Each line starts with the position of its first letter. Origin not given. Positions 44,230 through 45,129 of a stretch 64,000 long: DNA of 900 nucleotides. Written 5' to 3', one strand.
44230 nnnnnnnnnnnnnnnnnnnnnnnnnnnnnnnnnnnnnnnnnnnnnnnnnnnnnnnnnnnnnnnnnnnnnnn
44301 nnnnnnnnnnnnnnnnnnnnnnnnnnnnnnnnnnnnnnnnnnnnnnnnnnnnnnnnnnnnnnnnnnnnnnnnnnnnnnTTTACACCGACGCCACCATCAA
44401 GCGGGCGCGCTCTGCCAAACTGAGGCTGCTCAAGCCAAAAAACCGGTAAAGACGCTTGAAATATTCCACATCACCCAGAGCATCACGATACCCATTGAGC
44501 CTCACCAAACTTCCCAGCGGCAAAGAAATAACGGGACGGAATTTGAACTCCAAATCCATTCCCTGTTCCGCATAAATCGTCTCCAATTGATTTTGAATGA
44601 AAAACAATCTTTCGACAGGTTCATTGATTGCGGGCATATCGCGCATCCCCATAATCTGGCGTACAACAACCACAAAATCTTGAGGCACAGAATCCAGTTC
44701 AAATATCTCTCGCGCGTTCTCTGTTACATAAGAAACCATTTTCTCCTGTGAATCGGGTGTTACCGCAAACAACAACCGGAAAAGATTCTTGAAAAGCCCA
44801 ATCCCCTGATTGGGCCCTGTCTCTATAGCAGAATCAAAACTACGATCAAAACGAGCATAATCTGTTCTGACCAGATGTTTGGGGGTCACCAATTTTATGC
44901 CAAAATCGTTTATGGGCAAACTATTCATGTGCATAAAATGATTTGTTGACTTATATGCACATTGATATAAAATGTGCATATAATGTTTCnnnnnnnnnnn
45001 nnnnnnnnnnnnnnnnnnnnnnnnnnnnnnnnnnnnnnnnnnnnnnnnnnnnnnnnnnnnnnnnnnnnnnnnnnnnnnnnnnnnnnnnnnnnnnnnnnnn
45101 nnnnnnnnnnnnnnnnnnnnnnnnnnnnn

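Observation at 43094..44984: HTH-Panacea antitoxin plus RelE-like toxin cassette bracketed by ~85-bp direct repeats that duplicate a promoter, operator and 5' gene end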

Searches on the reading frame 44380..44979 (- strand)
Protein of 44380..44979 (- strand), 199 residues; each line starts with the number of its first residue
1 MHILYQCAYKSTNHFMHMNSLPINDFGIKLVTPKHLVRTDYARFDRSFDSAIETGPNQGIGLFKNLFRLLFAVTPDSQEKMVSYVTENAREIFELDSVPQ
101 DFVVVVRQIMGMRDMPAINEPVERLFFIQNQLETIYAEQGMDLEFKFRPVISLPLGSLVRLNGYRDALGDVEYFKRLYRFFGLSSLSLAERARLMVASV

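Call 4: search_protein_families(library=pfam, proteins=[window:44380-44979:-], max_evalue=0.01)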
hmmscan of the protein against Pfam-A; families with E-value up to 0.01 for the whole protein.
window:44380-44979:- (199 aa): 0 families

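Call 10: search_protein_families(library=ncbifam, proteins=[window:44380-44979:-], max_evalue=1)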
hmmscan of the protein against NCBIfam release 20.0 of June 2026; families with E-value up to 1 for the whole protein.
window:44380-44979:- (199 aa): 0 families

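Call 11: search_protein_families(library=padloc, proteins=[window:44380-44979:-], max_evalue=1)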
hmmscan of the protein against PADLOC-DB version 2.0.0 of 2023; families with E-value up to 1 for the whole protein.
window:44380-44979:- (199 aa): 0 families

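Call 12: search_protein_families(library=pfam, proteins=[window:44380-44979:-], max_evalue=10)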
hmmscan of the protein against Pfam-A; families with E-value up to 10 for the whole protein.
window:44380-44979:- (199 aa): 0 families

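Call 13: find_homologous_proteins(query=window:44380-44934:-)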
Query window:44380-44934:- (184 aa): 1 proteins with E <= 0.001 among 89 candidates.
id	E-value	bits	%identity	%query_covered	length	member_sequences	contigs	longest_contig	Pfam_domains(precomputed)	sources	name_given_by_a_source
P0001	2.9e-114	397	99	100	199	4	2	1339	-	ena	-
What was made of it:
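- Tried and rejected: Word-indexed homologue search for X: it found only a 99% identical copy (call 13).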

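Call 15: find_encoding_contigs(protein=P0001, flank=10000, max_places=10)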
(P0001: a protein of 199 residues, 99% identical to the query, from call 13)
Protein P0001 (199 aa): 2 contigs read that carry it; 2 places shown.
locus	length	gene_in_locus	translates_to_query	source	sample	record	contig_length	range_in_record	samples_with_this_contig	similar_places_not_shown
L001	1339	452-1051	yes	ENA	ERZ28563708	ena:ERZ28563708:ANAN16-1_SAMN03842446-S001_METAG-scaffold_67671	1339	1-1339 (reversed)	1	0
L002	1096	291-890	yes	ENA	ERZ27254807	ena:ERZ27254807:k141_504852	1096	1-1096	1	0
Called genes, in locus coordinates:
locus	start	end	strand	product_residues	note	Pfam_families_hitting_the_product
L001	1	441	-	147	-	?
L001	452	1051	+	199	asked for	-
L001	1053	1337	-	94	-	?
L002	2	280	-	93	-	?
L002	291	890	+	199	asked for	-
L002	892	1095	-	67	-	?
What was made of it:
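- X is an intact 184-199-codon ORF that is conserved at 99% in other samples (calls 13, 15).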

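Call 39: search_protein_representatives(protein=window:44380-44934:-)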
Query: 184 residues. Proteins with E-value up to 0.001 (for the whole library): 25; up to 1e-10: 6; up to 1e-30: 1. The best 25 are listed.
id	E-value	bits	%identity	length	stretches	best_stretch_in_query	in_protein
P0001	9.1e-115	396.7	99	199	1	1-184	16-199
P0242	2.8e-19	85.9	39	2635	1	22-174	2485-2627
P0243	3.2e-17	79.2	33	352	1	19-173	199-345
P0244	1.8e-14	70.3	39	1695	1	21-166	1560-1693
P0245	1.0e-11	61.3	37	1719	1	18-169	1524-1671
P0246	8.6e-11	58.3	31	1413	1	18-175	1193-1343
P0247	2.7e-10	56.7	37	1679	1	21-170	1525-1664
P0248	7.3e-09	52.0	32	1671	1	45-167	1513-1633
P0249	8.6e-08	48.5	45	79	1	108-169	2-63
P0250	3.1e-07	46.7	28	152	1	61-176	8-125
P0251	5.6e-07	45.9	30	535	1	22-171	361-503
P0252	1.1e-06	45.0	30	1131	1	17-168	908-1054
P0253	3.1e-06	43.5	25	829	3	105-178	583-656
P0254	3.8e-06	43.2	34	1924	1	69-179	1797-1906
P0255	6.7e-06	42.4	31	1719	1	21-168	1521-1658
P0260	1.4e-04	38.1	31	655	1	19-162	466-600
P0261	1.8e-04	37.7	23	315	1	32-178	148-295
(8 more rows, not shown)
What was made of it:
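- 44380..44878 (-): 3' fragment (about 166 codons) of a giant M48/ABC1-kinase-like gene. It starts at the DFG-like motif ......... and lacks the catalytic loop and N-lobe. It is probably a remnant carried in with the TA module. phmmer against 1.8 billion representatives: X residues ~19-175 match the C-termini of proteins of 1400-2600 aa (call 39).
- Tried and rejected: The exhaustive phmmer search was needed to reveal the giant-protein homology (call 39).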

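Call 40: search_protein_families(library=pfam, proteins=[P0242, P0243, P0244, P0245, P0246], max_evalue=0.001)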
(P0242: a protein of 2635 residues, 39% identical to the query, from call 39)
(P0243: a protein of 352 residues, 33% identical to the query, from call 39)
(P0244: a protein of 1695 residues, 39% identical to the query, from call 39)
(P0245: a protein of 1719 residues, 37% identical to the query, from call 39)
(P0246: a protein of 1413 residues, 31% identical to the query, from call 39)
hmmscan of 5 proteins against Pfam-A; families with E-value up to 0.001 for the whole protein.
P0242 (2635 aa): 1 family
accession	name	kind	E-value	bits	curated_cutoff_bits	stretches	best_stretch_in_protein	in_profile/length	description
PF01435.24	Peptidase_M48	-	2.5e-06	27.9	20.3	1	1020-1071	25-77/186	Peptidase family M48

P0243 (352 aa): 0 families

P0244 (1695 aa): 1 family
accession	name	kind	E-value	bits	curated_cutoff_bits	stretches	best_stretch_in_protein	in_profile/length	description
PF01435.24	Peptidase_M48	-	4e-07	30.5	20.3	1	82-132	27-77/186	Peptidase family M48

P0245 (1719 aa): 0 families

P0246 (1413 aa): 1 family
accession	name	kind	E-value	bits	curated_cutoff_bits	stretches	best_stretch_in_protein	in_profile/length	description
PF03109.22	ABC1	-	2.6e-06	27.2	22.9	1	1005-1224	40-234/244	ABC1 atypical kinase-like domain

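Call 73: list_cluster_members(proteins=[P0242, P0243, P0244, P0245, P0246, P0251])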
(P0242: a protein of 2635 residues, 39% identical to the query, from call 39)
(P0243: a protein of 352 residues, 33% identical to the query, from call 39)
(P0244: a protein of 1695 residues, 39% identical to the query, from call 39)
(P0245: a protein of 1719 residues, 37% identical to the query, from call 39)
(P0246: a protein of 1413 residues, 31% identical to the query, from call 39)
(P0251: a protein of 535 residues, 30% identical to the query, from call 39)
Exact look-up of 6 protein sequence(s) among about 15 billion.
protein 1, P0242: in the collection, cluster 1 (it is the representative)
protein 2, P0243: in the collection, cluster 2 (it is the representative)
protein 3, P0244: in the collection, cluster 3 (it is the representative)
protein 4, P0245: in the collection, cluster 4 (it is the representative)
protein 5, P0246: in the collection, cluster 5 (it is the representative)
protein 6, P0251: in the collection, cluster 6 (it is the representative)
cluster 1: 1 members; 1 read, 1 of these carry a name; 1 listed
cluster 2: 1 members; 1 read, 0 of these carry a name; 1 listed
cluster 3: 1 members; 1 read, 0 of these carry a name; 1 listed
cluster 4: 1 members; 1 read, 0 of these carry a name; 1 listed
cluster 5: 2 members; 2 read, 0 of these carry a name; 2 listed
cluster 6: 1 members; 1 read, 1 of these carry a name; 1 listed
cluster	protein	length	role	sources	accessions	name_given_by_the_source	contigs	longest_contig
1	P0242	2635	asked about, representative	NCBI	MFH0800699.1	MAG: M48 family metalloprotease [Pseudomonadota bacterium]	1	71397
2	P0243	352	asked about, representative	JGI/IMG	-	-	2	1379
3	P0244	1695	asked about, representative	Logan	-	-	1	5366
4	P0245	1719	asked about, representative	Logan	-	-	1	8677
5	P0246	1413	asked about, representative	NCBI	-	-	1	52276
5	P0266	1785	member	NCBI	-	-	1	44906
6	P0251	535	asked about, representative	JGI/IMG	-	hypothetical protein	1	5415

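Call 80: search_protein_families(library=pfam, proteins=[P0243, P0251, P0260, P0261, P0252], max_evalue=0.1)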
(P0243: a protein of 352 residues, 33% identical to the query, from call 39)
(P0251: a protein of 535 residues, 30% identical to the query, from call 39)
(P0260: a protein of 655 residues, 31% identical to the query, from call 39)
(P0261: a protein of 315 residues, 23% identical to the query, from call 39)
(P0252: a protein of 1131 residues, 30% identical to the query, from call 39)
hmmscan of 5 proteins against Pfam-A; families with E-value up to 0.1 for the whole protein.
P0243 (352 aa): 0 families

P0251 (535 aa): 0 families

P0260 (655 aa): 2 families
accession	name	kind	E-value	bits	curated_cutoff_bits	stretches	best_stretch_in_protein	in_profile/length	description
PF03109.22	ABC1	-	7.4e-09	35.5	22.9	1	301-494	57-232/244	ABC1 atypical kinase-like domain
PF14199.11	DUF4317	-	0.019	14.6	27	1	479-536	231-293/370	Domain of unknown function (DUF4317)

P0261 (315 aa): 2 families
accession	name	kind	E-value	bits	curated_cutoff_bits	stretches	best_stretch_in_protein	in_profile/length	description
PF03109.22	ABC1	-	0.015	14.8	22.9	1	84-170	141-231/244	ABC1 atypical kinase-like domain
PF11220.13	DUF3015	-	0.048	14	25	1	118-207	39-128/142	Protein of unknown function (DUF3015)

P0252 (1131 aa): 0 families
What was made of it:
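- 44380..44878 (-): Pfam M48/ABC1 hits in those proteins (calls 40, 80).
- On ABC1/UbiB-like atypical kinase (for ORF X): The ABC1 profile in P0260 and P0246 ends about 30 residues into the X-like region (calls 40, 80).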
